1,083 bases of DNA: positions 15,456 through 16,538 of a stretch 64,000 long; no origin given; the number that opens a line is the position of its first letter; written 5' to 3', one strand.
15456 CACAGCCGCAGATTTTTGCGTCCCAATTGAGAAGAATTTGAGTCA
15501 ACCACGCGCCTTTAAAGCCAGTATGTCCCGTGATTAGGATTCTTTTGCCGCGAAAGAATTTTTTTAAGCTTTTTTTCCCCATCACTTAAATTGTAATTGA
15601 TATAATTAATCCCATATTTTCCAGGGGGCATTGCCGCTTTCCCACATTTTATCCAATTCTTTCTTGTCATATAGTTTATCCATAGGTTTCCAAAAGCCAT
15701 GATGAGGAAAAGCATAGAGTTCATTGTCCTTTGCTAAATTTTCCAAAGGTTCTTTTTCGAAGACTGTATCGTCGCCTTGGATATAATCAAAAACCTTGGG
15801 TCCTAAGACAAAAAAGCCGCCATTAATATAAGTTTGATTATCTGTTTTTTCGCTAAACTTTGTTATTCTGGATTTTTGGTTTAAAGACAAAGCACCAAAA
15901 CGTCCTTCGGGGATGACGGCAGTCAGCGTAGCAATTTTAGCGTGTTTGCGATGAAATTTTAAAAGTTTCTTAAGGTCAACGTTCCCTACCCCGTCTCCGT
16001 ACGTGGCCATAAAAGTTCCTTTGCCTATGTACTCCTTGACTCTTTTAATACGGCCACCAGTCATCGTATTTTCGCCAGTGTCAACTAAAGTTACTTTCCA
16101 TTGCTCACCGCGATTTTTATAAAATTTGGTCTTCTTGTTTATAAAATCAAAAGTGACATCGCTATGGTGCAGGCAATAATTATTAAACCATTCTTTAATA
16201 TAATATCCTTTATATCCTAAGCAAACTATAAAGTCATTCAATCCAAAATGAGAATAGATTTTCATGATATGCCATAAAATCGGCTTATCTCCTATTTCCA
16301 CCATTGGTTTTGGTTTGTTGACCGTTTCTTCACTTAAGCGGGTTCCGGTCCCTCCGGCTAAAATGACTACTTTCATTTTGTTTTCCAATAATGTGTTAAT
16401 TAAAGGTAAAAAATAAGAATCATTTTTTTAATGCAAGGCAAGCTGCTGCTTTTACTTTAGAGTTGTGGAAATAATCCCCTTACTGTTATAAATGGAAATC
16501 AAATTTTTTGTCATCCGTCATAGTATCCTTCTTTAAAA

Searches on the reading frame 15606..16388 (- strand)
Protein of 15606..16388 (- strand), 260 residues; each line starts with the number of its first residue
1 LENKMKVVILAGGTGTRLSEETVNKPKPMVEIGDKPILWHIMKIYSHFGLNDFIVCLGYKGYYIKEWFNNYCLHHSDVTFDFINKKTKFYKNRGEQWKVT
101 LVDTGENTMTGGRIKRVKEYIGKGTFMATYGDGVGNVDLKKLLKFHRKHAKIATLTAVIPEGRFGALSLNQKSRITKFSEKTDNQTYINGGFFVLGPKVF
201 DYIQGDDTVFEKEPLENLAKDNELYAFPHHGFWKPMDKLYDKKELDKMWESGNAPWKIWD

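Call 7: search_protein_families(library=pfam, proteins=[window:15606-16388:-], max_evalue=0.01)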
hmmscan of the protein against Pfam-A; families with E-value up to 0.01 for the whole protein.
window:15606-16388:- (260 aa): 2 families
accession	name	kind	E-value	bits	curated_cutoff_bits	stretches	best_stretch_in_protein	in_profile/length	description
PF00483.29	NTP_transferase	-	1.1e-19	71.4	21.2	1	6-233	1-226/245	Nucleotidyl transferase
PF12804.13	NTP_transf_3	-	1e-06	29.5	27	1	7-60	1-49/160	MobA-like NTP transferase domain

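Call 47: search_protein_families(library=ncbifam, proteins=[window:15606-16388:-], max_evalue=0.00001)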
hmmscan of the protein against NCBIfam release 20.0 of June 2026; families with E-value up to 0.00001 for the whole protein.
window:15606-16388:- (260 aa): 18 families
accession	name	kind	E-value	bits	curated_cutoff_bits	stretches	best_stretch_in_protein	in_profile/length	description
TIGR02623.1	G1P_cyt_trans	equivalog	1.8e-119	397.9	300.25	1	5-259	1-255/255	glucose-1-phosphate cytidylyltransferase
TIGR03992.1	Arch_glmU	subfamily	5.3e-24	84.8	292.1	2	5-79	1-75/393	bifunctional sugar-1-phosphate nucleotidylyltransferase/acetyltransferase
NF052502.1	man1P_GTase_Rv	exception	4.1e-22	78.5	440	1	6-237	2-218/352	mannose-1-phosphate guanylyltransferase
NF049965.1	GlMnHpPGnyltfHddC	equivalog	1.5e-21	77.1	300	2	5-72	1-68/221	D-glycero-D-manno-heptose 1-phosphate guanosyltransferase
NF041313.1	UDPGP_AglF_Halo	equivalog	1.5e-19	70.3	400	1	5-70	1-66/234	UTP--glucose-1-phosphate uridylyltransferase AglF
NF041173.1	Sug_nt_acttase_Thmprot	equivalog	8.7e-16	57.8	600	1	5-241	1-219/405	bifunctional sugar-1-phosphate nucleotidylyltransferase/acetyltransferase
NF045761.1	NAMPUrTaseMurU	equivalog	4.6e-15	56.1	250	1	5-68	1-64/226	N-acetylmuramate alpha-1-phosphate uridylyltransferase MurU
TIGR01208.1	rmlA_long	equivalog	7.2e-13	48.1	320.25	1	6-86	1-80/353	glucose-1-phosphate thymidylyltransferase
TIGR02091.1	glgC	equivalog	1.4e-10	40.8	424.9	1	7-189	3-183/364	glucose-1-phosphate adenylyltransferase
NF003670.0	PRK05293.1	equivalog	1.4e-10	40.7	470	1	2-235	2-244/382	glucose-1-phosphate adenylyltransferase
TIGR01173.1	glmU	equivalog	3.6e-10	39.3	366.85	1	5-185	1-156/452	bifunctional UDP-N-acetylglucosamine diphosphorylase/glucosamine-1-phosphate N-acetyltransferase GlmU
NF001947.0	PRK00725.1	subfamily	6.8e-10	38.3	470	1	4-189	16-200/426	glucose-1-phosphate adenylyltransferase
NF041135.1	IPPtranDIPPsyn_Thcocales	equivalog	1.4e-09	37.5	580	1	5-60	1-52/419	bifunctional L-myo-inositol-1-phosphate cytidylyltransferase/CDP-L-myo-inositol myo-inositolphosphotransferase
TIGR01099.1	galU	equivalog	2.3e-08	34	326.8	1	5-167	2-170/261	UTP--glucose-1-phosphate uridylyltransferase GalU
NF002772.0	PRK02862.1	equivalog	1.2e-06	27.5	537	0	5-185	4-182/429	glucose-1-phosphate adenylyltransferase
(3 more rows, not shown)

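Call 64: find_encoding_contigs(protein=window:15606-16376:-, flank=10000, max_places=10)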
Protein window:15606-16376:- (256 aa): 2 contigs read that carry it; 2 places shown.
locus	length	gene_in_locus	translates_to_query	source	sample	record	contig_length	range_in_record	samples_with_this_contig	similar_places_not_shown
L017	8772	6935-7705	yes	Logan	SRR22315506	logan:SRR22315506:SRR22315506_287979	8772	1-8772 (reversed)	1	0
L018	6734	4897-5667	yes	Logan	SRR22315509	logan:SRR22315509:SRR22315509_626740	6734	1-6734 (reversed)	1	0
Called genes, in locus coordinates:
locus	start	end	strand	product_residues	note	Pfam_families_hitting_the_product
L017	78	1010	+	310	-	PF01209:Ubie_methyltran, PF13847:Methyltransf_31, PF08241:Methyltransf_11, PF08242:Methyltransf_12, PF13649:Methyltransf_25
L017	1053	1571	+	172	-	PF00156:Pribosyltran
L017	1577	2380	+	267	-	PF01048:PNP_UDP_1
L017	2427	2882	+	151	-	PF14478:DUF4430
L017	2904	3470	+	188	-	PF20221:DUF6580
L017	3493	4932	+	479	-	PF02310:B12-binding, PF04055:Radical_SAM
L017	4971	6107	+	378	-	PF13439:Glyco_transf_4, PF13579:Glyco_trans_4_4 (weak), PF00534:Glycos_transf_1, PF20706:GT4-conflict (weak), PF13692:Glyco_trans_1_4, PF13524:Glyco_trans_1_2 (weak)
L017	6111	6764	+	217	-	PF13489:Methyltransf_23, PF01209:Ubie_methyltran, PF07021:MetW, PF08241:Methyltransf_11, PF08242:Methyltransf_12, PF13649:Methyltransf_25, PF13847:Methyltransf_31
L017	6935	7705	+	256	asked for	PF00483:NTP_transferase, PF12804:NTP_transf_3 (weak)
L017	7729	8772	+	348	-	?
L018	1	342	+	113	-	?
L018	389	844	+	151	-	PF14478:DUF4430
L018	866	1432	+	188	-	PF20221:DUF6580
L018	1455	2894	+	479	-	PF02310:B12-binding, PF04055:Radical_SAM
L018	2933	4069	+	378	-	PF13439:Glyco_transf_4, PF13579:Glyco_trans_4_4 (weak), PF00534:Glycos_transf_1, PF20706:GT4-conflict (weak), PF13692:Glyco_trans_1_4, PF13524:Glyco_trans_1_2 (weak)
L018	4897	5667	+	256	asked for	PF00483:NTP_transferase, PF12804:NTP_transf_3 (weak)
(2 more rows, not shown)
